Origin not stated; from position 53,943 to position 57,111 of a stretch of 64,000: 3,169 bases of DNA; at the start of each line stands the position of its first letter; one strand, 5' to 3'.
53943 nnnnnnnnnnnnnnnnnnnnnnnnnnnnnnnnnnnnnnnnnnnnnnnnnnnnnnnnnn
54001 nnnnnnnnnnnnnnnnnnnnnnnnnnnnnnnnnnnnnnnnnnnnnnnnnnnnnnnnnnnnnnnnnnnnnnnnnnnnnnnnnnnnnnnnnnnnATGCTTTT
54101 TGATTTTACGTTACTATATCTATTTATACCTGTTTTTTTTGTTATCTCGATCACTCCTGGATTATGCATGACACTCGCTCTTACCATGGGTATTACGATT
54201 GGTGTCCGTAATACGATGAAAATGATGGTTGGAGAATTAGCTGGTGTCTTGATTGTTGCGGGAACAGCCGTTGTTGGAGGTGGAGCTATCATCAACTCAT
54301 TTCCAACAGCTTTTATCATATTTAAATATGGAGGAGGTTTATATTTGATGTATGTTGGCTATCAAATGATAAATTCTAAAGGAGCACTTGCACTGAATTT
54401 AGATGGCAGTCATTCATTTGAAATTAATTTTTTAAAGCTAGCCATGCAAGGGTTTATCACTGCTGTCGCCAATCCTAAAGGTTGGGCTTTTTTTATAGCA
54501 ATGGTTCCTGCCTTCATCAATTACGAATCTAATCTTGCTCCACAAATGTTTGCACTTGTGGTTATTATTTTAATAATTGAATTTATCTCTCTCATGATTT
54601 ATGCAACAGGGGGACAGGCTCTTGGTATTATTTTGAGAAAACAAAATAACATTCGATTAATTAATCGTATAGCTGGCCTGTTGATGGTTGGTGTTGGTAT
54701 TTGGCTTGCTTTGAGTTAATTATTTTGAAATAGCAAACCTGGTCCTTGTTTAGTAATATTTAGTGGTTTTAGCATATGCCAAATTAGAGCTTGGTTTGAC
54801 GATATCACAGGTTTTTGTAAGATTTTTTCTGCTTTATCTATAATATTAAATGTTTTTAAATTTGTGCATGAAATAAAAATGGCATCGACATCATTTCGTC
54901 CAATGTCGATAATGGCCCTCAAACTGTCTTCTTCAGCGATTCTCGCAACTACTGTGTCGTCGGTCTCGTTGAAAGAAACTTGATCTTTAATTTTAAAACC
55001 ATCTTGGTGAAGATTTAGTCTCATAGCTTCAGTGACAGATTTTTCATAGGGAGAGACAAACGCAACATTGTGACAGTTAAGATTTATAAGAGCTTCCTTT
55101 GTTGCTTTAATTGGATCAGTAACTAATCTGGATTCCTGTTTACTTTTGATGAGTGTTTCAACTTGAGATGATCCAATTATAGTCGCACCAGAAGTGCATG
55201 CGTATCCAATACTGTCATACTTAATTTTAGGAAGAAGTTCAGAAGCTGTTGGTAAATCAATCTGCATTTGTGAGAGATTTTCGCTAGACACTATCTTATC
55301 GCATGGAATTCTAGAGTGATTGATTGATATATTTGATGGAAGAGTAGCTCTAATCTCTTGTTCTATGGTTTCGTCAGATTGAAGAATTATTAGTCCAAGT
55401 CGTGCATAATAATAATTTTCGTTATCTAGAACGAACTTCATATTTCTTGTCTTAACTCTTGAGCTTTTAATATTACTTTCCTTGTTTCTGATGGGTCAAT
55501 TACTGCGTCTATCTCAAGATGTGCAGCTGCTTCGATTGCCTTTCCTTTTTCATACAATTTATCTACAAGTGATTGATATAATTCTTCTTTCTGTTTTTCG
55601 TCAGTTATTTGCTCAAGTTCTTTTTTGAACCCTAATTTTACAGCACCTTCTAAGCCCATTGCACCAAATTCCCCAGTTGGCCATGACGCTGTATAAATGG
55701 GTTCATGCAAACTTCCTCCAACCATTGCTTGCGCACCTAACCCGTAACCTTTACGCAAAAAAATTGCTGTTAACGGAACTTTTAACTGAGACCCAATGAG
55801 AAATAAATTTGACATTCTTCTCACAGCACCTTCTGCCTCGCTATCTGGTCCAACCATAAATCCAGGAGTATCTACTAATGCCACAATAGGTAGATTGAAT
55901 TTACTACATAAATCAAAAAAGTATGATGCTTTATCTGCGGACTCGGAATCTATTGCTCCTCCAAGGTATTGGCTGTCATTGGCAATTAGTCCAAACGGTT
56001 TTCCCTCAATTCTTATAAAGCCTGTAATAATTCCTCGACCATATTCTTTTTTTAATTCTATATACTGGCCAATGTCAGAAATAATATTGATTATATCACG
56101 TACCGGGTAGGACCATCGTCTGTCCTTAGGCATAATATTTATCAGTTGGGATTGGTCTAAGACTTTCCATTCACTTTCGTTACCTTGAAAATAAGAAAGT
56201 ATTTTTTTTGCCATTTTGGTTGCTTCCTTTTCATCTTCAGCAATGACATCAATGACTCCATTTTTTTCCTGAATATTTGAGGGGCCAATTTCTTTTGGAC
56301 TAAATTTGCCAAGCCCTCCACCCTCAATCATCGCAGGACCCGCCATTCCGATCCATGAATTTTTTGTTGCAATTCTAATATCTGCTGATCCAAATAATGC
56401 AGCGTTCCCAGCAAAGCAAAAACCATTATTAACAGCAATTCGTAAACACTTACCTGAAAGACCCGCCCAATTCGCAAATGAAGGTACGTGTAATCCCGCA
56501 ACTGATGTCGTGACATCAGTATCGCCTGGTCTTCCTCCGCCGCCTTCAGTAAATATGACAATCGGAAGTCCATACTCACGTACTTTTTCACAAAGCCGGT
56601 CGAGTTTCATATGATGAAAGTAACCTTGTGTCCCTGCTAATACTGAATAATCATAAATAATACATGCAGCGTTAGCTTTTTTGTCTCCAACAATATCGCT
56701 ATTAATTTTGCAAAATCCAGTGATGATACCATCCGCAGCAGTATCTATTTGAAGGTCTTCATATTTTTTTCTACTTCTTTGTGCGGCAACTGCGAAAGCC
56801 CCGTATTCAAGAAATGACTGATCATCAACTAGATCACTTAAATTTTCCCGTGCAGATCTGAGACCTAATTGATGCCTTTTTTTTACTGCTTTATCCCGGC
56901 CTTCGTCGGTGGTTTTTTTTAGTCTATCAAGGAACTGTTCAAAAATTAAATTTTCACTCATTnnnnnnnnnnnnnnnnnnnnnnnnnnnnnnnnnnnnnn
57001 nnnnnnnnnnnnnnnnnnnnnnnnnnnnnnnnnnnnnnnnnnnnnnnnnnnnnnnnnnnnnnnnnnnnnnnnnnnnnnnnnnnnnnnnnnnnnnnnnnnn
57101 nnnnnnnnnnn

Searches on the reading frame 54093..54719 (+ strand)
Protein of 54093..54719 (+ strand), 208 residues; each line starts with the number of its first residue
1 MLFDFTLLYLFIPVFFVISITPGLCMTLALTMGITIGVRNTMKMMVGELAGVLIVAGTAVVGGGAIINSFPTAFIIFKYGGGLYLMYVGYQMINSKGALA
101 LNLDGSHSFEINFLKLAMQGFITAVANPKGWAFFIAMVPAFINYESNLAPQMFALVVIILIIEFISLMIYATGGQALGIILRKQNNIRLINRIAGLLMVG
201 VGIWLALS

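Call 10: search_protein_families(library=pfam, proteins=[window:54093-54719:+])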
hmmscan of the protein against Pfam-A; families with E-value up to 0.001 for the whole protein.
window:54093-54719:+ (208 aa): 1 family
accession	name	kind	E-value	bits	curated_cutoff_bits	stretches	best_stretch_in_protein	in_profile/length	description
PF01810.24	LysE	-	5.5e-22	78.6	25.6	1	17-207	2-191/193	LysE type translocator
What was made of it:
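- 54093..54719 (+): LysE/RhtB-family exporter gene, 35 nt after the U-tract. Pfam LysE, E = 5.5e-22 (call 10).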

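Call 11: find_related_loci(query=window:54093-54719:+, collection=genome_contigs, flank=3000)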
Query window:54093-54719:+ (208 aa) in genome_contigs; peptide patterns used: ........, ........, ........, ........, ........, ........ (x = any residue, [..] = any of these).
600 stretches matched a pattern (row limit reached: there are more); 485 encode a relative of the query (tblastn E <= 1e-3); the best 80 are kept; 80 distinct loci.
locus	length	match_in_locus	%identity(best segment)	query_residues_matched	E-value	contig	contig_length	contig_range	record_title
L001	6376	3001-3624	85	1-208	2e-114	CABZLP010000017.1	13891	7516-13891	MAG: uncultured Pelagibacteraceae bacterium isolate AG-337-J23 genome assembly, contig: AG-337-J23_NODE_17, whole genome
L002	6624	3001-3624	89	1-208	9e-114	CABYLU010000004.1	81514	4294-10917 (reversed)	MAG: uncultured Pelagibacteraceae bacterium isolate AG-894-I07 genome assembly, contig: AG-894-I07_NODE_4, whole genome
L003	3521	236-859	89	1-208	5e-116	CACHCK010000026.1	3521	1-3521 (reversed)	uncultured Pelagibacteraceae bacterium isolate AG-911-E02 genome assembly, contig: AG-911-E02_NODE_26, whole genome shot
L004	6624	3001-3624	88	1-208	2e-113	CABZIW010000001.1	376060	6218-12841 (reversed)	MAG: uncultured Pelagibacteraceae bacterium isolate AG-896-A02 genome assembly, contig: AG-896-A02_NODE_1, whole genome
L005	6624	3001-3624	88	1-208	3e-113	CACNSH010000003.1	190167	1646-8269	MAG: uncultured Pelagibacteraceae bacterium isolate AG-893-M03 genome assembly, contig: AG-893-M03_NODE_3, whole genome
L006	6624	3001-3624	88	1-208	5e-113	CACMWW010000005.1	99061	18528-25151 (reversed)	MAG: uncultured Pelagibacteraceae bacterium isolate AG-919-N17 genome assembly, contig: AG-919-N17_NODE_5, whole genome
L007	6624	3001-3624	88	1-208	5e-113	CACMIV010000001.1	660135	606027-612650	MAG: uncultured Pelagibacteraceae bacterium isolate AG-891-J04 genome assembly, contig: AG-891-J04_NODE_1, whole genome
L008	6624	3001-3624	88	1-208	6e-113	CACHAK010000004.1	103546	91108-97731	uncultured Pelagibacteraceae bacterium isolate AG-426-I21 genome assembly, contig: AG-426-I21_NODE_4, whole genome shotg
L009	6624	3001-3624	88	1-208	5e-113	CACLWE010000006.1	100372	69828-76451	uncultured Pelagibacteraceae bacterium isolate AG-917-N15 genome assembly, contig: AG-917-N15_NODE_6, whole genome shotg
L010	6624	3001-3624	88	1-208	6e-113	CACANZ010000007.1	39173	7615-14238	uncultured Pelagibacteraceae bacterium isolate AG-898-E04 genome assembly, contig: AG-898-E04_NODE_7, whole genome shotg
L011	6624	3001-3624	84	1-208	1e-112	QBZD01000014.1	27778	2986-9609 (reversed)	Pelagibacteraceae bacterium AG-333-C14 Ga0172119_114, whole genome shotgun sequence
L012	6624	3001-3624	84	1-208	7e-113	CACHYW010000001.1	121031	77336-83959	uncultured Pelagibacteraceae bacterium isolate AG-430-P03 genome assembly, contig: AG-430-P03_NODE_1, whole genome shotg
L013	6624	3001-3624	88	1-208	9e-113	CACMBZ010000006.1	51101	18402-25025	MAG: uncultured Pelagibacteraceae bacterium isolate AG-918-F10 genome assembly, contig: AG-918-F10_NODE_6, whole genome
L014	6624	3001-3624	85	1-208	7e-113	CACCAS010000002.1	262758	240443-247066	uncultured Pelagibacteraceae bacterium isolate AG-900-K14 genome assembly, contig: AG-900-K14_NODE_2, whole genome shotg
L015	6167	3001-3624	88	1-208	2e-112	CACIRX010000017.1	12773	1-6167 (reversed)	uncultured Pelagibacteraceae bacterium isolate AG-914-B16 genome assembly, contig: AG-914-B16_NODE_17, whole genome shot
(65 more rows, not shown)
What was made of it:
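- Tried and rejected: Relatives are Pelagibacteraceae single-cell genomes (call 11).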

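Call 32: find_homologous_proteins(query=window:54093-54719:+, max_evalue=1e-60)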
Query window:54093-54719:+ (208 aa): 752 proteins with E <= 1e-60 among 3718 candidates; the best 120 are listed.
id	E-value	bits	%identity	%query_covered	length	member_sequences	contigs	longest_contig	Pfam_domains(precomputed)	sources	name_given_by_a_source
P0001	4.0e-120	417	97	100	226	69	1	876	PF01810.25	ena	-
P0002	2.0e-110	385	88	100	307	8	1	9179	PF01810.25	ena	-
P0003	1.3e-109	383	87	100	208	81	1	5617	PF01810.25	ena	-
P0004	3.9e-109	381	87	100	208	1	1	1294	PF01810.25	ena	-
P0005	1.1e-107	376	85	100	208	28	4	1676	PF01810.25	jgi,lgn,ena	-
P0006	1.3e-107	376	85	100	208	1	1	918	PF01810.25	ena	-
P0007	1.1e-106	373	86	99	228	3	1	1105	PF01810.25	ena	-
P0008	1.7e-106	372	83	100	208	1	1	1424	PF01810.25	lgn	-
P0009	1.7e-106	372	85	100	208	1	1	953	PF01810.25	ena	-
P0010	2.6e-106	372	85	100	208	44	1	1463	PF01810.25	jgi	jgi:threonine/homoserine/homoserine lactone efflux protein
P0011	7.4e-106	370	86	100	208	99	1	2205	PF01810.25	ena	-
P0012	1.2e-105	370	86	100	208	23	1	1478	PF01810.25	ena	-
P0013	2.0e-104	366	86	100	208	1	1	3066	PF01810.25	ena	-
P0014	1.5e-103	363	84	100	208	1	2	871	PF01810.25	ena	-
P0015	2.1e-102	359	83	100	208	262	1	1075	PF01810.25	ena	-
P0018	8.8e-101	354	79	100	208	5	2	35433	PF01810.25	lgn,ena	-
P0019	1.1e-100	354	81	100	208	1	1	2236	PF01810.25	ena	-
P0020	4.9e-100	351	80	100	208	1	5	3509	PF01810.25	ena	-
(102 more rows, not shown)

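Call 33: find_encoding_contigs(protein=P0020, flank=1500, max_places=6)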
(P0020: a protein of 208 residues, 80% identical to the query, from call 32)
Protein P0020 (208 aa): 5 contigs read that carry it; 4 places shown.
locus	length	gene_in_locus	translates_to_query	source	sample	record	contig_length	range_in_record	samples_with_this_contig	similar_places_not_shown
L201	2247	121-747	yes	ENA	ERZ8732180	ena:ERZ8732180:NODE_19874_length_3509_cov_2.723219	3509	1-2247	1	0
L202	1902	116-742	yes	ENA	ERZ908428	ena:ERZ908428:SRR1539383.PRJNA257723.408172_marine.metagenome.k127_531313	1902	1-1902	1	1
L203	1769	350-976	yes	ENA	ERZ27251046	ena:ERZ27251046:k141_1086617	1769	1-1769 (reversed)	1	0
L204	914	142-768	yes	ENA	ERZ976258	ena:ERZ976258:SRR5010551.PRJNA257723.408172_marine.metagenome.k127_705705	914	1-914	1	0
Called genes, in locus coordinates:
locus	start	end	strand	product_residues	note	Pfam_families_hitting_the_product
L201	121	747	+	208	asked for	PF01810:LysE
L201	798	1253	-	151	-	PF04237:YjbR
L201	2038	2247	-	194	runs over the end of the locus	PF11736:DUF3299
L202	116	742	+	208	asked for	PF01810:LysE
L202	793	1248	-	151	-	PF04237:YjbR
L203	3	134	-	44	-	?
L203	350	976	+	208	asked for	PF01810:LysE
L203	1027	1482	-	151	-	PF04237:YjbR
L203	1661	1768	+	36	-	?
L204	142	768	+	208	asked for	PF01810:LysE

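Call 34: find_encoding_contigs(protein=P0018, flank=3000, max_places=4)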
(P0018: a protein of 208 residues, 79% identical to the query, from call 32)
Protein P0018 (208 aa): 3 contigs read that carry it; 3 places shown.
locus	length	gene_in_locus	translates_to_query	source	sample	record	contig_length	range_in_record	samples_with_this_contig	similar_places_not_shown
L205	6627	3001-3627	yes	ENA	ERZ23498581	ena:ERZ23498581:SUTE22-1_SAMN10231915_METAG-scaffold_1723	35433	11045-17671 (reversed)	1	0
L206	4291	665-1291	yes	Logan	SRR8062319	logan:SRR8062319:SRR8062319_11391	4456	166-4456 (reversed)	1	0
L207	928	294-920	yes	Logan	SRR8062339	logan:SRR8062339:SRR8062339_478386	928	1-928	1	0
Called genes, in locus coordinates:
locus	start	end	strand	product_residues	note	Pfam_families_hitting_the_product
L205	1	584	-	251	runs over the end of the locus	PF14518:Haem_oxygenas_2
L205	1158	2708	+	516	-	PF00221:Lyase_aromatic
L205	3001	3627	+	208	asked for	PF01810:LysE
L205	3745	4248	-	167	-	-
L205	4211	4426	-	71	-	PF14375:Cys_rich_CWC (weak)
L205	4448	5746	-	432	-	PF00501:AMP-binding, PF14535:AMP-binding_C_2 (weak)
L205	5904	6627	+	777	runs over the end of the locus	PF03486:HI0933_like (faint), PF01494:FAD_binding_3, PF00724:Oxidored_FMN, PF01207:Dus (weak)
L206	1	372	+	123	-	?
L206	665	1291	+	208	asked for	PF01810:LysE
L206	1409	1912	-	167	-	-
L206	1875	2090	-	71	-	PF14375:Cys_rich_CWC (weak)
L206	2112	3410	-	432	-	PF00501:AMP-binding, PF14535:AMP-binding_C_2 (weak)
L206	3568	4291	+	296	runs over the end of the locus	?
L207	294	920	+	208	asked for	PF01810:LysE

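Call 35: find_encoding_contigs(protein=P0019, flank=1500, max_places=4)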
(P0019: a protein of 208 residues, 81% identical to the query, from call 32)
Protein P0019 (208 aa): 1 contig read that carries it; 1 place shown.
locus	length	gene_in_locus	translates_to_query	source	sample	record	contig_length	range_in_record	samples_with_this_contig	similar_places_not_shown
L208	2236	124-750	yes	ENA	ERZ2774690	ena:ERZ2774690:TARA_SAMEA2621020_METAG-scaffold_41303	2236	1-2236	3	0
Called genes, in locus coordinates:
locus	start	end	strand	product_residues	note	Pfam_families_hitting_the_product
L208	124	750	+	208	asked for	PF01810:LysE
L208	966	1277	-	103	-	-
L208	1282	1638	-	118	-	PF00543:P-II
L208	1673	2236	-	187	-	?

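Call 38: search_protein_families(library=pfam, proteins=[L200:9046-9345:+, L200:7987-9003:-, L200:4343-5020:-, L200:6668-7990:+, L200:5527-6675:+], max_evalue=0.01)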
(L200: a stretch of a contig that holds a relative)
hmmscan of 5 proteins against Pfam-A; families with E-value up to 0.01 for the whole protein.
L200:9046-9345:+ (99 aa): 0 families

L200:7987-9003:- (338 aa): 1 family
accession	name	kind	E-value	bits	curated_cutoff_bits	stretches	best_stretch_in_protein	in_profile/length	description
PF00291.31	PALP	-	1e-46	160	35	1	11-321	3-293/295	Pyridoxal-phosphate dependent enzyme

L200:4343-5020:- (225 aa): 3 families
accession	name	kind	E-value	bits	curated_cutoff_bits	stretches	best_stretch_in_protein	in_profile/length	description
PF01786.24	AOX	-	2.3e-87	292.6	22.7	1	4-197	10-215/216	Alternative oxidase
PF03232.19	COQ7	-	0.003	17.6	23.5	1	76-193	37-140/169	Ubiquinone biosynthesis protein COQ7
PF06480.20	FtsH_ext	-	0.0035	18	25.5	1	105-158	3-47/103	FtsH Extracellular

L200:6668-7990:+ (440 aa): 2 families
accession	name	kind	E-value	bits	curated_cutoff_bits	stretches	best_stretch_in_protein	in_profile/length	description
PF03109.22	ABC1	-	4e-55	187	22.9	1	99-338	3-242/244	ABC1 atypical kinase-like domain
PF00069.31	Pkinase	-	0.00027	20.9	31.7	1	217-318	51-153/263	Protein kinase domain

L200:5527-6675:+ (382 aa): 1 family
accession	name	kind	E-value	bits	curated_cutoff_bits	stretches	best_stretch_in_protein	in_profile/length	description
PF03441.19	FAD_binding_7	-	2.4e-18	66.7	27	1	74-203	1-135/203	FAD binding domain of DNA photolyase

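Call 87: search_protein_families(library=ncbifam, proteins=[window:54093-54719:+, L200:9046-9345:+], max_evalue=0.001)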
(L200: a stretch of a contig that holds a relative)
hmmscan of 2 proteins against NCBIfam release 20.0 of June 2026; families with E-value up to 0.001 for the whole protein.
window:54093-54719:+ (208 aa): 5 families
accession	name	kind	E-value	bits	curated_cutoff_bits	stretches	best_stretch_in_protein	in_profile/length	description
TIGR00949.1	2A76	subfamily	7.3e-22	78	183.95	1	22-205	2-185/185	homoserine/threonine efflux transporter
NF007812.0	PRK10520.1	equivalog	2.3e-20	73.1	209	1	3-206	3-201/206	homoserine/homoserine lactone efflux protein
NF008201.0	PRK10958.1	equivalog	2.1e-14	53.6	165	1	14-207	16-209/212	leucine efflux protein LeuE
NF007591.0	PRK10229.1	equivalog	6.7e-13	48.8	288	1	13-207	10-204/206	threonine export protein RhtC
TIGR00948.1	2a75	equivalog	0.00014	21.6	213.65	1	52-198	35-177/177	L-lysine exporter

L200:9046-9345:+ (99 aa): 0 families
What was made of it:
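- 54093..54719 (+): In NCBIfam it resembles RhtB and LeuE but scores below every family cut-off (call 87).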

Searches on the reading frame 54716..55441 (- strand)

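Call 10: search_protein_families(library=pfam, proteins=[window:54716-55441:-])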
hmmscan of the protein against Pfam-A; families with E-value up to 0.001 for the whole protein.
window:54716-55441:- (241 aa): 2 families
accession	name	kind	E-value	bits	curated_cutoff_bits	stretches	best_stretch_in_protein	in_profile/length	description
PF17645.6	Amdase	-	1e-12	48.7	25.9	1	112-231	98-219/228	Arylmalonate decarboxylase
PF01177.27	Asp_Glu_race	-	0.00025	21.4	31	1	110-222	96-210/211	Asp/Glu/Hydantoin racemase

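Call 87: search_protein_families(library=ncbifam, proteins=[window:54716-55441:-], max_evalue=0.001)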
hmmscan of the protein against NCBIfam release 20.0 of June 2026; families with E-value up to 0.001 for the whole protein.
window:54716-55441:- (241 aa): 2 families
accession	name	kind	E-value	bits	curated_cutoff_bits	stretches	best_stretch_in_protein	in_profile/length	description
TIGR02990.1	ectoine_eutA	equivalog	9.3e-40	136.6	318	1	13-234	8-231/239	ectoine utilization protein EutA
NF052327.1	arylmal_decarb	equivalog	1e-12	48.2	225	1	111-234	99-224/231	arylmalonate decarboxylase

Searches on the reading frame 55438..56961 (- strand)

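Call 10: search_protein_families(library=pfam, proteins=[window:55438-56961:-])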
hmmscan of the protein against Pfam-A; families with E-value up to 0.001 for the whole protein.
window:55438-56961:- (507 aa): 2 families
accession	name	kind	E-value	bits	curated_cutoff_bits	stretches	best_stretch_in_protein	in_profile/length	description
PF01039.27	Carboxyl_trans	-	1.4e-66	225.6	22.3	1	29-504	2-478/493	Carboxyl transferase domain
PF03255.19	ACCA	-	9.3e-08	32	23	1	338-413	129-204/310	Acetyl co-enzyme A carboxylase carboxyltransferase-like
